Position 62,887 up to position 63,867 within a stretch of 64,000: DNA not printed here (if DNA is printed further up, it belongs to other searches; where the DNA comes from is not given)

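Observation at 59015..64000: BtuFCD-like importer operon with an embedded small radical SAM enzyme and an ATPase fused to an unknown 175-aa domain, next to cobT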

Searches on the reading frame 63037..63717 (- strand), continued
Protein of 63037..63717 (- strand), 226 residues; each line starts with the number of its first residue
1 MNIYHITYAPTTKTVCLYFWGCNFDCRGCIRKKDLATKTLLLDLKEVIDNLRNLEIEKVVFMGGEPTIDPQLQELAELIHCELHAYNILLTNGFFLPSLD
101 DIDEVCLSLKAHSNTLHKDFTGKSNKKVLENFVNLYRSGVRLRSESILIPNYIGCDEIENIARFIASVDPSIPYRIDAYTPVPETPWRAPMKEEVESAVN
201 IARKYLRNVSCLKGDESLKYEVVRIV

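Call 20: find_related_loci(query=A1, collection=genome_contigs, flank=8000)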
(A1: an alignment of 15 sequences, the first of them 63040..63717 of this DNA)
Query A1 (226 aa) in genome_contigs; peptide patterns used: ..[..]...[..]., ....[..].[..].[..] (x = any residue, [..] = any of these).
88 stretches matched a pattern; 68 encode a relative of the query (tblastn E <= 1e-3); 68 distinct loci.
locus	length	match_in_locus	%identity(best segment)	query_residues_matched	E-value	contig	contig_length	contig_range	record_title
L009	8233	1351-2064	56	1-226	1e-88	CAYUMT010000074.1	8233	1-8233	MAG TPA_asm: Candidatus Hadarchaeota archaeon isolate SRP323688_co1_140 genome assembly, contig: NODE_12653_length_8233_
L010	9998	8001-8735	57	1-225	1e-88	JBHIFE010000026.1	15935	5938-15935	MAG: Dehalococcoidales bacterium isolate b1.sp3_bin.55 NODE_844_length_15935_cov_6.088539, whole genome shotgun sequence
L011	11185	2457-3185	52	1-226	1e-85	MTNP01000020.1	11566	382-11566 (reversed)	MAG: Dehalococcoides sp. JdFR-54 JGI24020J35080_1001620, whole genome shotgun sequence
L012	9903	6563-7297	55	1-225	2e-85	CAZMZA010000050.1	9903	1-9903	MAG TPA_asm: uncultured Dehalococcoidales bacterium isolate SRP323688_co1_27 genome assembly, contig: NODE_10139_length_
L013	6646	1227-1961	56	1-225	4e-85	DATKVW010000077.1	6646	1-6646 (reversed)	MAG TPA_asm: Dehalococcoidales bacterium isolate SMAG_U14144 k141_2754053, whole genome shotgun sequence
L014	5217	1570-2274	54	1-226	2e-84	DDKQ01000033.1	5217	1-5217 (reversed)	MAG TPA_asm: Candidatus Subteraquimicrobium carltonvillense isolate UBA2594 UBA2594_contig_1127, whole genome shotgun se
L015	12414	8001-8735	53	1-225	2e-84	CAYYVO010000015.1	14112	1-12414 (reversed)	MAG TPA_asm: uncultured Dehalococcoidaceae bacterium isolate SRP068000_co4_481 genome assembly, contig: NODE_5661_length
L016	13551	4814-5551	52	1-226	1e-83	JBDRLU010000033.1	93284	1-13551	MAG: Chloroflexota bacterium isolate MEGAHIT-group-1.796 k141_13530463, whole genome shotgun sequence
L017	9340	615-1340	54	1-225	3e-83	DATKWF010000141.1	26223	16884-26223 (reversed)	MAG TPA_asm: Dehalococcoidales bacterium isolate SMAG_U14155 k141_4811671, whole genome shotgun sequence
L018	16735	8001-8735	53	1-225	1e-82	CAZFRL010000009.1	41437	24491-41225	MAG TPA_asm: uncultured Dehalococcoidales bacterium isolate binchicken_co100_466 genome assembly, contig: NODE_1304_leng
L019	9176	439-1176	50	1-226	2e-81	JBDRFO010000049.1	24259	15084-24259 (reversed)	MAG: Chloroflexota bacterium isolate MEGAHIT-group-1.377 k141_2835542, whole genome shotgun sequence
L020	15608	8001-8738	49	1-226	7e-80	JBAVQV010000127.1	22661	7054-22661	MAG: Dehalococcoidia bacterium isolate MFD02350_ilm_asm_bin2 k127_75652, whole genome shotgun sequence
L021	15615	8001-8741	50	1-226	1e-77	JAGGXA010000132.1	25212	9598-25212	MAG: Deltaproteobacteria bacterium isolate AUK140 PB_MBMC_094_c_000000000267, whole genome shotgun sequence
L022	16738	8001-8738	49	1-226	8e-77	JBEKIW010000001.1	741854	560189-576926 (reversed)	MAG: Dehalococcoidia bacterium isolate SPRUCE 309 SPRUCE_309_1, whole genome shotgun sequence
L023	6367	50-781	49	1-225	4e-75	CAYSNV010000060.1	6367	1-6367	MAG TPA_asm: uncultured Candidatus Bathyarchaeia archaeon isolate SRP098346_co1_332 genome assembly, contig: NODE_17509_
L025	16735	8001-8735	48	1-225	1e-72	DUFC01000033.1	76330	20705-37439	MAG TPA_asm: Dehalococcoidia bacterium isolate W498 Contig33, whole genome shotgun sequence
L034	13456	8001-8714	45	1-225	9e-58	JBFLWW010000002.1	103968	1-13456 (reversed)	MAG: Nitrospirota bacterium isolate MAG042 MAG042_2, whole genome shotgun sequence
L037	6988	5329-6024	45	2-212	8e-57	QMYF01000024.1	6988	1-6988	MAG: Candidatus Hecatellales archaeon isolate B24_G17 B24_Guay17_scaffold_04220, whole genome shotgun sequence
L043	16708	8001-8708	43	1-225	4e-55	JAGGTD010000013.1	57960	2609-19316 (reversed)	MAG: Thaumarchaeota archaeon isolate AUK039 PB_MANV_039_c_000000000013, whole genome shotgun sequence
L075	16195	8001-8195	60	160-224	1e-19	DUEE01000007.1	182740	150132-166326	MAG TPA_asm: Dehalococcoidia bacterium isolate A509 Contig7, whole genome shotgun sequence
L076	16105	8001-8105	51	1-35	1e-7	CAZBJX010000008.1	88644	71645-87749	MAG TPA_asm: uncultured Dehalococcoidia bacterium isolate binchicken_co60_376 genome assembly, contig: NODE_337_length_8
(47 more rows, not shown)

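Call 24: search_protein_representatives(protein=window:63040-63717:-)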
Query: 226 residues. Proteins with E-value up to 0.001 (for the whole library): 712; up to 1e-10: 149; up to 1e-30: 55. The best 150 are listed.
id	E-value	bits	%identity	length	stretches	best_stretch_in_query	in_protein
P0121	2.1e-69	249.6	52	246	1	1-225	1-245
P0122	5.9e-67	241.6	54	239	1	1-225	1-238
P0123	6.1e-63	228.5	57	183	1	45-225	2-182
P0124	4.8e-61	222.3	52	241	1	2-226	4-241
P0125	4.7e-60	219.0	57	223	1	41-225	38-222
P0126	9.2e-60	218.1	50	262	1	2-217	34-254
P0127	4.8e-56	205.9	46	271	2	36-222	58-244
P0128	5.2e-56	205.8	48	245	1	2-216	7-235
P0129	2.9e-53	196.8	48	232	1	2-215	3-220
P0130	1.8e-51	191.0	69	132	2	126-226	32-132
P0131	1.3e-49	184.9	48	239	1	6-210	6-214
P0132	4.6e-48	179.8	44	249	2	40-215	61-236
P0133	4.7e-47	176.5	43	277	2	37-213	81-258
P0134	9.6e-47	175.5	51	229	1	33-225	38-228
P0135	2.0e-46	174.5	49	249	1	1-221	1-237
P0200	7.5e-24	100.6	38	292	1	13-212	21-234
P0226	4.6e-19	85.0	38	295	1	13-210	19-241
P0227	4.8e-19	84.9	33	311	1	2-204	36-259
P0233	4.0e-18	81.9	34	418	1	9-208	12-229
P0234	6.7e-18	81.2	36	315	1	6-189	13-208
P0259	1.6e-12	63.6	31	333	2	105-210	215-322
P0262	2.6e-12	62.9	34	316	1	15-183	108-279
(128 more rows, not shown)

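Call 34: predict_structure(alignment_id=A2)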
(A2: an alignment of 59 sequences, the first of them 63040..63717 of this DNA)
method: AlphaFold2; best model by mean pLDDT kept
length: 226 residues; sequences in the alignment: 59
mean_pLDDT: 91.5   pTM: 0.89
mean pLDDT of the five models: 91.5, 90.5, 89.9, 88.1, 87.3
residues with pLDDT >= 90: 177; 70-90: 32; 50-70: 17; < 50: 0
segments of 3 or more residues with pLDDT < 50: none
pLDDT, mean of each block of 10 residues (from residue 1): 88 92 87 61 91 95 93 97 97 95 98 98 97 97 97 97 99 95 88 95 98 73 67
secondary structure, 60 per line:
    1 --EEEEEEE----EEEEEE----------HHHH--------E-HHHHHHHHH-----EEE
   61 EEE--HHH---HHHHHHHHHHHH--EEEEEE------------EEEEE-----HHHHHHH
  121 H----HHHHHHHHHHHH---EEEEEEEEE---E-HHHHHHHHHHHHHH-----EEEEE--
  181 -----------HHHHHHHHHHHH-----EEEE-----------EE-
elements in order: E3-9 E14-19 H30-33 H44-52 E58-63 H72-83 E86-91 E104-108 H114-121 H126-137 E141-149 H155-168 E174-178 H192-203 E209-212
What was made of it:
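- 63037..63717 (-): Small single-cluster radical SAM enzyme, 226 aa, CX3CX2C at residues 22-29. It belongs to an unnamed PflA-like family linked to corrinoid importers. AF2 model pLDDT 91.5 (call 34).
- On Radical SAM superfamily: The AF2 model has pLDDT 91.5 (call 34).
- The AF2 model is confident (call 34).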

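Call 41: search_protein_families(library=ncbifam, proteins=[L001:3453-4160:+, L005:4830-5483:+, L005:3896-4828:+, L034:6650-7999:+, L037:3684-4436:+, L025:12323-13048:+, L043:6904-7929:-, L008:4896-5567:+, L001:2364-3239:-, L001:1835-2371:-], max_evalue=0.001)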
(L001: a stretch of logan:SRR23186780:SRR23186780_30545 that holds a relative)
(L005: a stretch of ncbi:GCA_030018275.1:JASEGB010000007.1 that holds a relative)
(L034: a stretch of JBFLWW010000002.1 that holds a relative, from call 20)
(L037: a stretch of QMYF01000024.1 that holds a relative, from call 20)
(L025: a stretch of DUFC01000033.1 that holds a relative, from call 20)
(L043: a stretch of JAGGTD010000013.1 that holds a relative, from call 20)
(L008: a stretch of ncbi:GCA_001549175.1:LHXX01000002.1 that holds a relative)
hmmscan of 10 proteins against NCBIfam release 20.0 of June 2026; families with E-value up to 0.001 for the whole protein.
L001:3453-4160:+ (235 aa): 3 families
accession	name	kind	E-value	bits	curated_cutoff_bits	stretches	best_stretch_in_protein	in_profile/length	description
TIGR03679.1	Dph6_archaeal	equivalog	1.1e-37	129.5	197.3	1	15-222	4-217/218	diphthine--ammonia ligase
NF052346.1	PAB0415_fam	hypoth_equivalog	1.2e-24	87.2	250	1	15-216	4-200/205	PAB0415 family putative ATP pyrophosphatase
NF052347.1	TTX_0299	hypoth_equivalog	6.4e-21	74.9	250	1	15-205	4-185/200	TTX_0299 family putative ATP pyrophosphatase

L005:4830-5483:+ (217 aa): 3 families
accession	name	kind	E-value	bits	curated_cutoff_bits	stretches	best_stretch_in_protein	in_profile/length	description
TIGR03679.1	Dph6_archaeal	equivalog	1.2e-37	129.3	197.3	1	8-212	5-213/218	diphthine--ammonia ligase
NF052346.1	PAB0415_fam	hypoth_equivalog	8.2e-24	84.5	250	1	7-208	4-199/205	PAB0415 family putative ATP pyrophosphatase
NF052347.1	TTX_0299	hypoth_equivalog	1.6e-18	67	250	1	55-198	46-184/200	TTX_0299 family putative ATP pyrophosphatase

L005:3896-4828:+ (310 aa): 6 families
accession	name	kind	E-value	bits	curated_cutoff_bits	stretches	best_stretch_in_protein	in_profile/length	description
NF006949.0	PRK09431.1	equivalog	5.2e-39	134.2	499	1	20-267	228-505/554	asparagine synthase B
TIGR01536.1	asn_synth_AEB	equivalog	9.2e-29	100.8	267.1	2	4-138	233-377/517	asparagine synthase (glutamine-hydrolyzing)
TIGR03104.1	trio_amidotrans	equivalog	1.7e-14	53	570.1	2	5-139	246-387/589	N-acetylglutaminylglutamine amidotransferase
TIGR03108.1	eps_aminotran_1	hypoth_equivalog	8.5e-13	47.8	816.9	2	164-220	507-559/628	XrtA/PEP-CTERM system amidotransferase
NF033535.1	lass_lactam_cya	exception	1.2e-10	40.6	525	1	164-257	543-633/668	lasso peptide isopeptide bond-forming cyclase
NF033561.1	macrolact_Ik_Al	subfamily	7.8e-08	31.4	300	0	26-130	218-332/561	albusnodin/ikarugamycin family macrolactam cyclase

L034:6650-7999:+ (449 aa): 67 families (the best 25 are shown)
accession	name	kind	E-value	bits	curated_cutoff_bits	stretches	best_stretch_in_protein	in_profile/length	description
TIGR04163.1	rSAM_cobopep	equivalog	2.6e-150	500.9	375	1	16-430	6-425/428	peptide-modifying radical SAM enzyme CbpB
NF047865.1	rSAM_PapB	equivalog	2.1e-32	112.7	340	1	72-397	2-320/330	PapB family radical SAM/SPASM ranthipeptide maturase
NF041298.1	rSAM_mat_DynA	equivalog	1e-29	103.6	450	1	77-416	5-345/356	dynobactin maturation radical SAM/SPASM protein DynA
TIGR03942.1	sulfatase_rSAM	equivalog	3.9e-29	101.9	349.45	1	81-419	9-352/363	anaerobic sulfatase maturase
NF041707.1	rSAM_YhhB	equivalog_domain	5.2e-29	101.3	445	2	74-214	3-152/369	cyclophane-forming radical SAM/SPASM peptide maturase YhhB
TIGR03978.1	rSAM_paired_1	equivalog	2.3e-26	92.6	370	1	68-429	77-456/466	His-Xaa-Ser system radical SAM maturase HxsB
TIGR04261.1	rSAM_GlyRichRpt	subfamily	7.6e-26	91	310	1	77-416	1-352/363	cyclophane-forming radical SAM/SPASM peptide maturase GrrM/OscB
TIGR03906.1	quino_hemo_SAM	equivalog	1.3e-23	83.5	453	1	71-421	92-444/467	quinohemoprotein amine dehydrogenase maturation protein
TIGR03974.1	rSAM_six_Cys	equivalog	1.8e-23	83.1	425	1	70-416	94-441/451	thioether cross-link-forming SCIFF peptide maturase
NF040492.1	not_ScfB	exception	4.9e-23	81.7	855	1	72-422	94-446/450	ScfB-related radical SAM/SPASM orphan maturase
TIGR04083.1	rSAM_pep_methan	hypoth_equivalog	3.9e-21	75.3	300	1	76-417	3-336/376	TIGR04083 family peptide-modifying radical SAM enzyme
TIGR04269.1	SAM_SPASM_FxsB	subfamily_domain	1.4e-18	67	370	1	80-214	9-154/363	FxsB family cyclophane-forming radical SAM/SPASM peptide maturase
NF010321.0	PRK13758.1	equivalog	1.2e-17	64.1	441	1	77-422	8-360/370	anaerobic sulfatase-maturase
NF041718.1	rSAM_phane_AMC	equivalog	1.3e-16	60.5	425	1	73-279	6-213/362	cyclophane-forming radical SAM peptide maturase AmcB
TIGR04133.1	rSAM_w_lipo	hypoth_equivalog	2.1e-16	59.8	425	1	71-389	22-327/350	TIGR04133 family radical SAM/SPASM protein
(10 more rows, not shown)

L037:3684-4436:+ (250 aa): 1 family
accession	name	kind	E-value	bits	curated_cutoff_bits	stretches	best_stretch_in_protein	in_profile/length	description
NF038002.1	bifunc_CbiS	equivalog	9.8e-20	71.2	250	1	70-239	40-191/335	bifunctional adenosylcobinamide hydrolase/alpha-ribazole phosphatase CbiS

L025:12323-13048:+ (241 aa): 0 families

L043:6904-7929:- (341 aa): 6 families
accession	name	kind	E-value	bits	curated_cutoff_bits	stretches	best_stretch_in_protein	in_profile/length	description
TIGR00306.2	apgM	subfamily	5.3e-29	101.4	320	2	201-324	241-382/403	2,3-bisphosphoglycerate-independent phosphoglycerate mutase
NF003242.0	PRK04200.1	equivalog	2.2e-17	63.1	426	2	239-324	282-373/395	cofactor-independent phosphoglycerate mutase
NF003104.0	PRK04024.1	equivalog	1.3e-14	53.8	489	2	3-44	5-46/412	2,3-bisphosphoglycerate-independent phosphoglycerate mutase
TIGR02535.1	hyp_Hser_kinase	hypoth_equivalog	3.3e-14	52.5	446.3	2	238-324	282-376/397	proposed homoserine kinase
NF038358.1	phophono_PhpG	equivalog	8.4e-13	47.8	545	2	199-323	259-395/417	CMP-5'-phosphonoformate--3-phosphoglycerate phosphonoformyl transferase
NF003160.0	PRK04135.1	equivalog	4.5e-11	42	468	1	206-324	251-372/403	2,3-bisphosphoglycerate-independent phosphoglycerate mutase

L008:4896-5567:+ (223 aa): 29 families (the best 25 are shown)
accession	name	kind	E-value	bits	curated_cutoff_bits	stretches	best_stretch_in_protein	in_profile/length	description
NF004457.0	PRK05787.1-5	equivalog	1.1e-60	205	302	1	6-220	29-249/252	cobalt-precorrin-7 (C(5))-methyltransferase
NF004455.0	PRK05787.1-3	equivalog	1.1e-43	149.4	258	1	7-220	3-218/221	cobalt-precorrin-7 (C(5))-methyltransferase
TIGR02467.1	CbiE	equivalog_domain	3.7e-42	144.1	92.9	1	9-215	1-201/204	precorrin-6y C5,15-methyltransferase (decarboxylating) subunit CbiE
NF004460.0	PRK05787.2-3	equivalog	5.2e-36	124.1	291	1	7-219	2-206/207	cobalt-precorrin-7 (C(5))-methyltransferase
NF004459.0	PRK05787.2-2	equivalog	5.8e-35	120.8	298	1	6-218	3-209/210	cobalt-precorrin-7 (C(5))-methyltransferase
NF004462.0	PRK05787.2-5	equivalog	1.4e-33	116.4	360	1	5-218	20-227/228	cobalt-precorrin-7 (C(5))-methyltransferase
NF004461.0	PRK05787.2-4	equivalog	3.8e-19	69.1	187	1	7-219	1-188/191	cobalt-precorrin-7 (C(5))-methyltransferase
NF004456.0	PRK05787.1-4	equivalog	8.4e-19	68.2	247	1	7-219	2-198/201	cobalt-precorrin-7 (C(5))-methyltransferase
NF004458.0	PRK05787.2-1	equivalog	6.5e-17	61.7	324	1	9-204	3-178/195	cobalt-precorrin-7 (C(5))-methyltransferase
NF007922.1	PRK10637.1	equivalog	8.7e-16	57.9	400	1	4-208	216-431/450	siroheme synthase CysG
TIGR01466.1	cobJ_cbiH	equivalog_domain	1.2e-15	57.7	246.35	1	7-118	1-117/239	precorrin-3B C(17)-methyltransferase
TIGR01465.1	cobM_cbiF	equivalog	2.5e-15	56.5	259.65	1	7-209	1-210/247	precorrin-4 C(11)-methyltransferase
NF004454.0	PRK05787.1-1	equivalog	3.8e-14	52.7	354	1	8-207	3-188/201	cobalt-precorrin-7 (C(5))-methyltransferase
TIGR01469.1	cobA_cysG_Cterm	equivalog_domain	1e-13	51.6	185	1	5-208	1-216/238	uroporphyrinogen-III C-methyltransferase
TIGR01467.1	cobI_cbiL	equivalog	1.1e-13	51.2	163.25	1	5-122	1-140/230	precorrin-2 C(20)-methyltransferase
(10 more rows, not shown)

L001:2364-3239:- (291 aa): 7 families
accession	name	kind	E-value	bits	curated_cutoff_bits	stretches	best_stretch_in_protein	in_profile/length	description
NF001989.1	PRK00784.1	equivalog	9.8e-92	308.1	273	1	3-241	2-244/480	cobyric acid synthase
TIGR00313.1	cobQ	equivalog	1.6e-83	281.2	309.9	1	4-288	1-288/477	cobyric acid synthase CobQ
TIGR00379.1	cobB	subfamily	1e-09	37.8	261.4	1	5-38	3-36/449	cobyrinic/hydrogenobyrinic acid a,c-diamide synthase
NF002204.1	PRK01077.1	equivalog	1.5e-08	34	254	1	1-38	1-38/420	cobyrinic acid a,c-diamide synthase CobB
TIGR00347.1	bioD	equivalog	3.8e-08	33.6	83.3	1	6-195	2-166/166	dethiobiotin synthase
NF033195.1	F430_CfbB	exception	1.7e-06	27.2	560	0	4-39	2-36/451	Ni-sirohydrochlorin a,c-diamide synthase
NF010471.0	PRK13896.1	equivalog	0.00017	20.8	693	0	2-39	2-39/433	cobyrinic acid a,c-diamide synthase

L001:1835-2371:- (178 aa): 7 families
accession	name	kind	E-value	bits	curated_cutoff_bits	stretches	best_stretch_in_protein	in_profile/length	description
NF001989.1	PRK00784.1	equivalog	1.3e-47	162.6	273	2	48-154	114-227/480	cobyric acid synthase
TIGR00313.1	cobQ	equivalog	5.2e-42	144.3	309.9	2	46-153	111-225/477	cobyric acid synthase CobQ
NF002204.1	PRK01077.1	equivalog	7e-07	28.5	254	0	45-152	67-179/420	cobyrinic acid a,c-diamide synthase CobB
TIGR00379.1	cobB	subfamily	1.2e-06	27.7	261.4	0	74-152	100-178/449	cobyrinic/hydrogenobyrinic acid a,c-diamide synthase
NF004921.0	PRK06278.1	equivalog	0.00012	21.1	354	0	3-41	241-278/482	cobyrinic acid a,c-diamide synthase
TIGR00347.1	bioD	equivalog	0.0002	21.6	83.3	0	45-121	87-166/166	dethiobiotin synthase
NF033195.1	F430_CfbB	exception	0.00069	18.5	560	0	77-152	102-177/451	Ni-sirohydrochlorin a,c-diamide synthase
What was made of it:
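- On DUF71-B12 (gene upstream of the window, same operon): It scores below the Dph6 equivalog cut-off, 129.5 against 197.3 (call 41).
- Asn-synthase-like enzymes are also used as peptide cyclases (lasso-peptide hits in call 41).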

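Call 42: search_protein_families(library=pfam, proteins=[L001:3453-4160:+, L005:4830-5483:+, L005:3896-4828:+, L034:6650-7999:+, L037:3684-4436:+, L025:12323-13048:+, L043:6904-7929:-, L008:4896-5567:+, L001:2364-3239:-, L001:1835-2371:-], max_evalue=0.001)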
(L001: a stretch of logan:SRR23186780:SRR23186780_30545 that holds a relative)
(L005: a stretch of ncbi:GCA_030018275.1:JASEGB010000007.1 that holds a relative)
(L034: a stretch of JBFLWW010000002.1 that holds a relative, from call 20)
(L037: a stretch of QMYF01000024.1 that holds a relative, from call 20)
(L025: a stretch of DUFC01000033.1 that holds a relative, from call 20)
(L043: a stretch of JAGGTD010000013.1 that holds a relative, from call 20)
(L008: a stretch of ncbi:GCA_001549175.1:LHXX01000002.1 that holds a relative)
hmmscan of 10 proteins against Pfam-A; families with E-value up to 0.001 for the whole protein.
L001:3453-4160:+ (235 aa): 1 family
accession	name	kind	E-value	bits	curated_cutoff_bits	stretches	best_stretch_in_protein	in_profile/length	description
PF01902.24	Diphthami_syn_2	-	7.1e-62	209.2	23.2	1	11-224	3-218/219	Diphthamide synthase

L005:4830-5483:+ (217 aa): 1 family
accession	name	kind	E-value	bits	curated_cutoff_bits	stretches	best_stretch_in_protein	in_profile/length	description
PF01902.24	Diphthami_syn_2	-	2.1e-56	191.4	23.2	1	1-213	1-213/219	Diphthamide synthase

L005:3896-4828:+ (310 aa): 1 family
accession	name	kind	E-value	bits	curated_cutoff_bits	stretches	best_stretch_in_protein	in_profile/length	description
PF00733.27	Asn_synthase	-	1.3e-34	120.9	21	2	23-139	21-142/354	Asparagine synthase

L034:6650-7999:+ (449 aa): 2 families
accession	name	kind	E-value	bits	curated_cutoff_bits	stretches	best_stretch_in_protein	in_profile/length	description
PF04055.27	Radical_SAM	-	1.3e-18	68.2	29.5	1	79-237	3-162/166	Radical SAM superfamily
PF13186.11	SPASM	-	3.9e-07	30.7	21.5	1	320-383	1-66/67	Iron-sulfur cluster-binding domain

L037:3684-4436:+ (250 aa): 1 family
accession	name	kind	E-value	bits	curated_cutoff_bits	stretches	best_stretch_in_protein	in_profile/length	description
PF01955.23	CbiZ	-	1e-50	172.8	27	1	39-236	4-191/191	Adenosylcobinamide amidohydrolase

L025:12323-13048:+ (241 aa): 0 families

L043:6904-7929:- (341 aa): 1 family
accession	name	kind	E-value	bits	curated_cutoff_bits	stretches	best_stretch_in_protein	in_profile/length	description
PF01676.23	Metalloenzyme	-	6.2e-14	52.5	24.3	1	229-316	132-227/252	Metalloenzyme superfamily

L008:4896-5567:+ (223 aa): 1 family
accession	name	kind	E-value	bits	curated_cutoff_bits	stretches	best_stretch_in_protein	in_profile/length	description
PF00590.25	TP_methylase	-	1.6e-36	126.7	27.8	1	6-205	1-211/212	Tetrapyrrole (Corrin/Porphyrin) Methylases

L001:2364-3239:- (291 aa): 2 families
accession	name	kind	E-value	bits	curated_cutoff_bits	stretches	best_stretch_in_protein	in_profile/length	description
PF01656.29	CbiA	-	6.3e-18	65.4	25.4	1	4-227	1-118/125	CobQ/CobB/MinD/ParA nucleotide binding domain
PF13500.12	AAA_26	-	1.1e-15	58.5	27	1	4-226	3-195/198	AAA domain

L001:1835-2371:- (178 aa): 2 families
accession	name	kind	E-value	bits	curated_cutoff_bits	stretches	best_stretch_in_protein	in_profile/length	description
PF01656.29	CbiA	-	1e-15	58.2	25.4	1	5-154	2-114/125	CobQ/CobB/MinD/ParA nucleotide binding domain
PF13500.12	AAA_26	-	3.4e-13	50.3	27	1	52-152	93-191/198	AAA domain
